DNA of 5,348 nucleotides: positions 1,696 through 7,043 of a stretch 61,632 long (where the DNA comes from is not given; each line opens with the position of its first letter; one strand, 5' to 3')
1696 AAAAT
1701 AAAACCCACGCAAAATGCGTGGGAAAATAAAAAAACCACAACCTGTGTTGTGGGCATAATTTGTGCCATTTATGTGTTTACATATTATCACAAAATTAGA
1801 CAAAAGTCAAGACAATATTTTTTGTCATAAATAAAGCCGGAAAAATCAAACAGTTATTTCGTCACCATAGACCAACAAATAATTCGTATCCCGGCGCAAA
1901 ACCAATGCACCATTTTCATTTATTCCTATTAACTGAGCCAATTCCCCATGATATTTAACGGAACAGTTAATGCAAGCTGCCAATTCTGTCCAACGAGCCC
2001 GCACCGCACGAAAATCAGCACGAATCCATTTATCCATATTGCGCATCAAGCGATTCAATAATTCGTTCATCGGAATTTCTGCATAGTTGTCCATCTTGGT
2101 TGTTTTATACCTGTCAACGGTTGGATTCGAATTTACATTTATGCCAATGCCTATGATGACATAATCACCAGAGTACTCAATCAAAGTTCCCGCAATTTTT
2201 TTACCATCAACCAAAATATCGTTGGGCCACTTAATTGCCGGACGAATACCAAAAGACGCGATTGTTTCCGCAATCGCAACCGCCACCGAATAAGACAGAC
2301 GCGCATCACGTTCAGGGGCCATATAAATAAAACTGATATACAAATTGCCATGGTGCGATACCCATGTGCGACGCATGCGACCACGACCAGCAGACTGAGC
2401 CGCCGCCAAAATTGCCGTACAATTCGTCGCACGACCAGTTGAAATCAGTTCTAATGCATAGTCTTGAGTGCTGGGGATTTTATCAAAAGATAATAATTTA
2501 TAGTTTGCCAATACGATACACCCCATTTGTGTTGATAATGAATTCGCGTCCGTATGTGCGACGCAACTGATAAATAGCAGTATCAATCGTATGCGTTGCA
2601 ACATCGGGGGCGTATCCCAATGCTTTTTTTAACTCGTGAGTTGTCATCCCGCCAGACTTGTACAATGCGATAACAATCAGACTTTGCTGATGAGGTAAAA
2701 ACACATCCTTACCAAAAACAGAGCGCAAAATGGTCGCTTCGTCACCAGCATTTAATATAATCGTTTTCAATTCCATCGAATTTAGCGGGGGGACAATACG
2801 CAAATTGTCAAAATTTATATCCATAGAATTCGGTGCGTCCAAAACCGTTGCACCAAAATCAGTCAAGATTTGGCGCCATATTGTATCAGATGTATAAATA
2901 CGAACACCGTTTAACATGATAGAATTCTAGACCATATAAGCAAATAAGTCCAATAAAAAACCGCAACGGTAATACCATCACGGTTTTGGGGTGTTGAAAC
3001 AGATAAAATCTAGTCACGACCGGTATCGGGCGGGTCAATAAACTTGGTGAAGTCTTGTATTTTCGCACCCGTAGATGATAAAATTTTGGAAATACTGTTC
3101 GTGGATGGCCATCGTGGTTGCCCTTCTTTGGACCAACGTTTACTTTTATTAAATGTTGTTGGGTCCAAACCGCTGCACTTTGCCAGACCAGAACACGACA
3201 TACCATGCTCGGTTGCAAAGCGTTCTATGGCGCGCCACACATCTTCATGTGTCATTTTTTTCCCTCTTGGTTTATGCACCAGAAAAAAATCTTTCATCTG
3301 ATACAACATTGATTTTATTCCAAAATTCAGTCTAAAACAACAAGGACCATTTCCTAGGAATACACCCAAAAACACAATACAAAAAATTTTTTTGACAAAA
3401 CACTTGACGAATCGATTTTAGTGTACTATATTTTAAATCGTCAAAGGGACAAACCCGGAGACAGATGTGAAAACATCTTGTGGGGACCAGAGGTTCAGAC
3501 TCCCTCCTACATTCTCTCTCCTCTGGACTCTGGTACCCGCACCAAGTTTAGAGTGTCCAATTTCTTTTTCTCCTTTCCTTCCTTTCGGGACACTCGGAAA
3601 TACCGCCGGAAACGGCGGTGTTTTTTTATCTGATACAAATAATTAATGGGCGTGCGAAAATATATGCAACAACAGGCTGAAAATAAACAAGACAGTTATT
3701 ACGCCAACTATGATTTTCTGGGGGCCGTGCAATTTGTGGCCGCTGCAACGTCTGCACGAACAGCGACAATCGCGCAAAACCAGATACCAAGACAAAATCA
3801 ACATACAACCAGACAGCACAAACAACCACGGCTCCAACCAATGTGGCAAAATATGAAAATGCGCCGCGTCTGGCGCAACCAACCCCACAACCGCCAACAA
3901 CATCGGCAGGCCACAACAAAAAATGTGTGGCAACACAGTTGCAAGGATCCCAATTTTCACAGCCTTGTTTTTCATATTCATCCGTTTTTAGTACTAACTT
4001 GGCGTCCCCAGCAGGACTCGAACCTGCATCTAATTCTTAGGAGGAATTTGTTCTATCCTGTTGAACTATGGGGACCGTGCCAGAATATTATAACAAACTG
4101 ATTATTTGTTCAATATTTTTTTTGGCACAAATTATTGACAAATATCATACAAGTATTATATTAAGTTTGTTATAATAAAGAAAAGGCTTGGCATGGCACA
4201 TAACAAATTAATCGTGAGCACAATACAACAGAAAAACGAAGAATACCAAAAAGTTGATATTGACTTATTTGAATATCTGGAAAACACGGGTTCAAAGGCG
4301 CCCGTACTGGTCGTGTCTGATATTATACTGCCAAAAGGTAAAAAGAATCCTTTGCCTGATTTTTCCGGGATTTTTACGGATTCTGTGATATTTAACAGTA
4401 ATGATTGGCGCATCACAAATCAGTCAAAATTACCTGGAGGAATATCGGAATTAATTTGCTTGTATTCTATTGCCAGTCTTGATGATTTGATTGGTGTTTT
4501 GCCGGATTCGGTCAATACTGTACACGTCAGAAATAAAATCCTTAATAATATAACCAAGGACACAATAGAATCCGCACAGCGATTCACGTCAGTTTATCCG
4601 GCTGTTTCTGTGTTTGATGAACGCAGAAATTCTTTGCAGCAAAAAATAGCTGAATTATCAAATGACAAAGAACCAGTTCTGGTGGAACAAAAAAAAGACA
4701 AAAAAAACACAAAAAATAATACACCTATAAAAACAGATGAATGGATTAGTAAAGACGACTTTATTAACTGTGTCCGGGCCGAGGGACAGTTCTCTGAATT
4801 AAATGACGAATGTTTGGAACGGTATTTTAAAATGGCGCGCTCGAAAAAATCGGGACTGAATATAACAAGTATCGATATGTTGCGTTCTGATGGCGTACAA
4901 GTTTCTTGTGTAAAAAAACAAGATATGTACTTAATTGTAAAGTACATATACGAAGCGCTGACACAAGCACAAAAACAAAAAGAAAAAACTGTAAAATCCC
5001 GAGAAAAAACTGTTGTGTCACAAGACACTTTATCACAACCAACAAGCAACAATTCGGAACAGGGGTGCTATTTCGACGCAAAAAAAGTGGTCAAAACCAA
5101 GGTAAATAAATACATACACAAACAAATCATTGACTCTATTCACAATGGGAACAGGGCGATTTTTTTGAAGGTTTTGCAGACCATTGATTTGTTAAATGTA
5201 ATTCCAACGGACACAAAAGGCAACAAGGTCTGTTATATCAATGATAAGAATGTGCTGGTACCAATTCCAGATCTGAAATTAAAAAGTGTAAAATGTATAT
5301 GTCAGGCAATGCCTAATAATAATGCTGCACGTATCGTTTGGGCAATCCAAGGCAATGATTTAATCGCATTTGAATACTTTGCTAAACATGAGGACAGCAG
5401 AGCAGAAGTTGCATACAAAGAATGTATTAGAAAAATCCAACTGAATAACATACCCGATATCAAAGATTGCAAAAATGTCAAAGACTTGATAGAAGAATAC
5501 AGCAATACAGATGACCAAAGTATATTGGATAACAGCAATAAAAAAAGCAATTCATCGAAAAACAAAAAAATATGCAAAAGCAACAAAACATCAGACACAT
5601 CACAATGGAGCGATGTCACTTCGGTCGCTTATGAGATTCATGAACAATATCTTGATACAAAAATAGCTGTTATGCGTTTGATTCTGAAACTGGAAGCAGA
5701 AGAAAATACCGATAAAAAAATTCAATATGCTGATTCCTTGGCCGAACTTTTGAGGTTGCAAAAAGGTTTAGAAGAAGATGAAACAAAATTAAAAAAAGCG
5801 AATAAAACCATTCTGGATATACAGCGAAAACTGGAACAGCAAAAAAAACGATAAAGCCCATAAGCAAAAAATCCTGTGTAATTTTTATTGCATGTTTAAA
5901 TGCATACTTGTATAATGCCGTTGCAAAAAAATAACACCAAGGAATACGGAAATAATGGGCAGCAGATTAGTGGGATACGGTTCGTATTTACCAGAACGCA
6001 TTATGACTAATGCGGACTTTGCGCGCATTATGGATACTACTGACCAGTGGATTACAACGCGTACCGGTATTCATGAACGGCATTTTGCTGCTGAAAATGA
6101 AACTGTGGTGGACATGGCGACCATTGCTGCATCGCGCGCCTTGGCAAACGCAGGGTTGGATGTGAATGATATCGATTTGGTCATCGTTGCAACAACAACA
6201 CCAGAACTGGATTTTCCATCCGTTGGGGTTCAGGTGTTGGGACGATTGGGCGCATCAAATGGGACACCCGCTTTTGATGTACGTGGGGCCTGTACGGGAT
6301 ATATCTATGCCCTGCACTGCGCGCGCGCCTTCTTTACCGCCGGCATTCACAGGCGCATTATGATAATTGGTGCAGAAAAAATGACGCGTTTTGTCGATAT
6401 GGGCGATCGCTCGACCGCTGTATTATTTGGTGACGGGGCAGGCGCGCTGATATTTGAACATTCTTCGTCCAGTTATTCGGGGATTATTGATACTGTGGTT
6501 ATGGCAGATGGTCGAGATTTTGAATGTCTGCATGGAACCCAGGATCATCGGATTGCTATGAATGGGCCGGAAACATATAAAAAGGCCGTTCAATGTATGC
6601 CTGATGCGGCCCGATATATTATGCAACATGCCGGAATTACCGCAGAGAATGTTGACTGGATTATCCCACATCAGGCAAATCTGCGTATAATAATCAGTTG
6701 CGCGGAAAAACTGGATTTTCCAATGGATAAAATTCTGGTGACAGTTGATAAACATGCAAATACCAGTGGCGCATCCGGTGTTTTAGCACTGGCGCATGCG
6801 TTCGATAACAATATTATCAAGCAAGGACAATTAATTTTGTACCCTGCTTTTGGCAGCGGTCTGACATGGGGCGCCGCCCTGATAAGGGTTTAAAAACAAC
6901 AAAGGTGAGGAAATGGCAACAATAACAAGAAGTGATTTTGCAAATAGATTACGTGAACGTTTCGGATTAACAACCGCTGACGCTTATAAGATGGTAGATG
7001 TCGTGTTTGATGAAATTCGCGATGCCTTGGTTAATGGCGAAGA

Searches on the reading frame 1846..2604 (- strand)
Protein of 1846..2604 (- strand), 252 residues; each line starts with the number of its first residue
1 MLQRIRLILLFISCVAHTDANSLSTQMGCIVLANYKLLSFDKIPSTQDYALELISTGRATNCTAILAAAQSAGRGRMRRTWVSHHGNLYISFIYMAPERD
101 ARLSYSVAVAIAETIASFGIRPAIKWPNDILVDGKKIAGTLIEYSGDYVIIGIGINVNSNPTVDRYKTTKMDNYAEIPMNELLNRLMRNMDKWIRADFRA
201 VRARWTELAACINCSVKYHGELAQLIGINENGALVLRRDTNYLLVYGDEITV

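Call 27: search_protein_families(library=pfam, proteins=[window:1846-2604:-], max_evalue=0.001)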
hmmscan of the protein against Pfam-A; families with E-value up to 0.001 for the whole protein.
window:1846-2604:- (252 aa): 2 families
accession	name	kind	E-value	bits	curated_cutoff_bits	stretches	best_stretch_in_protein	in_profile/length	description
PF03099.24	BPL_LplA_LipB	-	1.6e-18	67.4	21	1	42-156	4-133/133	Biotin/lipoate A/B protein ligase family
PF21948.1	LplA-B_cat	-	1e-06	29.3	27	1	85-162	72-151/200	Lipoyl protein ligase A/B catalytic domain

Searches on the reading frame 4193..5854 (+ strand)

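Call 13: search_protein_families(library=pfam, proteins=[window:4193-5854:+], max_evalue=0.00001)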
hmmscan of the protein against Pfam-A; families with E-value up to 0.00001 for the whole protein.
window:4193-5854:+ (553 aa): 0 families

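Call 26: search_protein_families(library=pfam, proteins=[window:4193-5854:+], max_evalue=0.1)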
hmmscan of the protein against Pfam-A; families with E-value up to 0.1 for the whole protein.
window:4193-5854:+ (553 aa): 1 family
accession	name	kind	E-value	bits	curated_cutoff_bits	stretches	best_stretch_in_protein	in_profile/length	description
PF07292.18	NID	-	0.073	14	25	0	398-434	38-75/90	Nmi/IFP 35 domain (NID)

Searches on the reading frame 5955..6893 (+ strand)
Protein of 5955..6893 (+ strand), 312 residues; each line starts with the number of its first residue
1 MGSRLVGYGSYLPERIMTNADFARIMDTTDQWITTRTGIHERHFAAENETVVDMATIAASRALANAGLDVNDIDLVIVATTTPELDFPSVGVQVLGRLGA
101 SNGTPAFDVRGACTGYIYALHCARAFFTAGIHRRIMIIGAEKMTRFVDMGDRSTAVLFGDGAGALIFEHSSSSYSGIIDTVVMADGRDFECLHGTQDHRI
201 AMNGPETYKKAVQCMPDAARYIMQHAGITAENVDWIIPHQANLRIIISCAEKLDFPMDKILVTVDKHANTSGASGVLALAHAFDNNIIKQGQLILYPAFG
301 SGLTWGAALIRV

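Call 27: search_protein_families(library=pfam, proteins=[window:5955-6893:+], max_evalue=0.001)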
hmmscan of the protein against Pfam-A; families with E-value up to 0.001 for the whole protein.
window:5955-6893:+ (312 aa): 5 families
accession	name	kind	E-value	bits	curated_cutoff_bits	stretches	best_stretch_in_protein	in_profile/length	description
PF08541.16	ACP_syn_III_C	-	2.3e-31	108.2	26.6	1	223-311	1-89/90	3-Oxoacyl-[acyl-carrier-protein (ACP)] synthase III C terminal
PF08545.16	ACP_syn_III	-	2.8e-24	85.2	24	1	107-186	1-80/80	3-Oxoacyl-[acyl-carrier-protein (ACP)] synthase III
PF00108.29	Thiolase_N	-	3.5e-07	30.3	26.4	1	35-146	7-118/260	Thiolase, N-terminal domain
PF00195.25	Chal_sti_synt_N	-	4.4e-05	23.5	27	1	38-166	87-220/225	Chalcone and stilbene synthases, N-terminal domain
PF02803.24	Thiolase_C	-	0.00015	21.9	27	0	218-262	27-71/123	Thiolase, C-terminal domain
